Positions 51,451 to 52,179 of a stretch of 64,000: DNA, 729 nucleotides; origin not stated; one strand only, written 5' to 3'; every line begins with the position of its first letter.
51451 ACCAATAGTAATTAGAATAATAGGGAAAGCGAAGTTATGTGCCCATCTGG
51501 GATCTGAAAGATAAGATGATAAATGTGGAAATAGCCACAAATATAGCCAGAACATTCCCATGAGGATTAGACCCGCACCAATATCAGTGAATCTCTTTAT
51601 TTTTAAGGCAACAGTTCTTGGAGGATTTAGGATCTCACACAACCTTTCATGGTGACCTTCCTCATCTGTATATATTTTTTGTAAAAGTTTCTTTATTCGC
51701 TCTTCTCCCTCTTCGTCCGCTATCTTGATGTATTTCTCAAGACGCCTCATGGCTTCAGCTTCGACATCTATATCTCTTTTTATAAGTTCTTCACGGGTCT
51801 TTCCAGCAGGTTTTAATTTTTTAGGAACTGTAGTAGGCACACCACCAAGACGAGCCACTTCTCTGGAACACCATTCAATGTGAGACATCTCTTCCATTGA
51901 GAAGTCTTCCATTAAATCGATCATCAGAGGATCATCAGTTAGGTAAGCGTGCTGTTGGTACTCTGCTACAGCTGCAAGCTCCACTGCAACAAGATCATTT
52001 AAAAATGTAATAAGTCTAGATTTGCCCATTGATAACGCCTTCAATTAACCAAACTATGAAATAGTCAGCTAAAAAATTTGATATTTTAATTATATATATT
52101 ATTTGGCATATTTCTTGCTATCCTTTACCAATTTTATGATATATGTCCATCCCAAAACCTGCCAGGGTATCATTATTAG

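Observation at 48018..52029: Novel ~200-aa 6-TM domain present both stand-alone and fused to a ferritin-like diiron domain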

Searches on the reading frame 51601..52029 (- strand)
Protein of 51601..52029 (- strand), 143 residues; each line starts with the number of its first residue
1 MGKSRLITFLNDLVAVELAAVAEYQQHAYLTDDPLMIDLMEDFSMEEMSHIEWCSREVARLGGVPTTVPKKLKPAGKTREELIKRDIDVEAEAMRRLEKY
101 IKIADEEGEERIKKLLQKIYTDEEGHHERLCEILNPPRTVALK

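Call 40: search_solved_structures(query=window:51601-52029:-, max_evalue=0.01, show_alignments=3)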
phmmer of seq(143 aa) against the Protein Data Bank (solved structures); distinct sequences matched with E-value up to 0.01: 61 (the best 60 are shown).
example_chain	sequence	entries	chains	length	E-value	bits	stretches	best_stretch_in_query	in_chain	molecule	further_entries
9viw_A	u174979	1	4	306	4e-20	75.9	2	3-132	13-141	Bacterioferritin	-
9qq4_A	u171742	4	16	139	2.9e-13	53.7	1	5-129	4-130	Bacterioferritin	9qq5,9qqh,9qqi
1nf4_A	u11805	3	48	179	1.2e-09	42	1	3-126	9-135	bacterioferritin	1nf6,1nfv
3bkn_A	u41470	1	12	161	3.6e-09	40.5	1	5-130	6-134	Bacterioferritin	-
26rv_A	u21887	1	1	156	6.4e-09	39.6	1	2-130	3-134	Bacterioferritin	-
2qqy_A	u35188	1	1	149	1.3e-08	38.6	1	5-137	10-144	Sigma B operon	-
3ghq_A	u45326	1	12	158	3.8e-08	37.1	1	2-130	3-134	Bacterioferritin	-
3e1q_A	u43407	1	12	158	4.2e-08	37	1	2-130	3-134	BACTERIOFERRITIN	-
1bcf_A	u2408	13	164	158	4.2e-08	37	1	2-130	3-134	BACTERIOFERRITIN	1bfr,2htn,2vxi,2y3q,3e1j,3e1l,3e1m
4xkt_A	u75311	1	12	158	4.3e-08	37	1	2-130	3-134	Bacterioferritin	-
4xks_A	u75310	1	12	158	4.5e-08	36.9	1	2-130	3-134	Bacterioferritin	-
7y6f_A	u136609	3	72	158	5.1e-08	36.7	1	2-130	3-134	Bacterioferritin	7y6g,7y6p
4cvt_A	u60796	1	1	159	5.5e-08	36.6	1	2-130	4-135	BACTERIOFERRITIN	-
8jax_A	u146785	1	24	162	5.5e-08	36.6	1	2-130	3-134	Bacterioferritin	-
4cvp_A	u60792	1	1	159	5.6e-08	36.6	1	2-130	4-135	BACTERIOFERRITIN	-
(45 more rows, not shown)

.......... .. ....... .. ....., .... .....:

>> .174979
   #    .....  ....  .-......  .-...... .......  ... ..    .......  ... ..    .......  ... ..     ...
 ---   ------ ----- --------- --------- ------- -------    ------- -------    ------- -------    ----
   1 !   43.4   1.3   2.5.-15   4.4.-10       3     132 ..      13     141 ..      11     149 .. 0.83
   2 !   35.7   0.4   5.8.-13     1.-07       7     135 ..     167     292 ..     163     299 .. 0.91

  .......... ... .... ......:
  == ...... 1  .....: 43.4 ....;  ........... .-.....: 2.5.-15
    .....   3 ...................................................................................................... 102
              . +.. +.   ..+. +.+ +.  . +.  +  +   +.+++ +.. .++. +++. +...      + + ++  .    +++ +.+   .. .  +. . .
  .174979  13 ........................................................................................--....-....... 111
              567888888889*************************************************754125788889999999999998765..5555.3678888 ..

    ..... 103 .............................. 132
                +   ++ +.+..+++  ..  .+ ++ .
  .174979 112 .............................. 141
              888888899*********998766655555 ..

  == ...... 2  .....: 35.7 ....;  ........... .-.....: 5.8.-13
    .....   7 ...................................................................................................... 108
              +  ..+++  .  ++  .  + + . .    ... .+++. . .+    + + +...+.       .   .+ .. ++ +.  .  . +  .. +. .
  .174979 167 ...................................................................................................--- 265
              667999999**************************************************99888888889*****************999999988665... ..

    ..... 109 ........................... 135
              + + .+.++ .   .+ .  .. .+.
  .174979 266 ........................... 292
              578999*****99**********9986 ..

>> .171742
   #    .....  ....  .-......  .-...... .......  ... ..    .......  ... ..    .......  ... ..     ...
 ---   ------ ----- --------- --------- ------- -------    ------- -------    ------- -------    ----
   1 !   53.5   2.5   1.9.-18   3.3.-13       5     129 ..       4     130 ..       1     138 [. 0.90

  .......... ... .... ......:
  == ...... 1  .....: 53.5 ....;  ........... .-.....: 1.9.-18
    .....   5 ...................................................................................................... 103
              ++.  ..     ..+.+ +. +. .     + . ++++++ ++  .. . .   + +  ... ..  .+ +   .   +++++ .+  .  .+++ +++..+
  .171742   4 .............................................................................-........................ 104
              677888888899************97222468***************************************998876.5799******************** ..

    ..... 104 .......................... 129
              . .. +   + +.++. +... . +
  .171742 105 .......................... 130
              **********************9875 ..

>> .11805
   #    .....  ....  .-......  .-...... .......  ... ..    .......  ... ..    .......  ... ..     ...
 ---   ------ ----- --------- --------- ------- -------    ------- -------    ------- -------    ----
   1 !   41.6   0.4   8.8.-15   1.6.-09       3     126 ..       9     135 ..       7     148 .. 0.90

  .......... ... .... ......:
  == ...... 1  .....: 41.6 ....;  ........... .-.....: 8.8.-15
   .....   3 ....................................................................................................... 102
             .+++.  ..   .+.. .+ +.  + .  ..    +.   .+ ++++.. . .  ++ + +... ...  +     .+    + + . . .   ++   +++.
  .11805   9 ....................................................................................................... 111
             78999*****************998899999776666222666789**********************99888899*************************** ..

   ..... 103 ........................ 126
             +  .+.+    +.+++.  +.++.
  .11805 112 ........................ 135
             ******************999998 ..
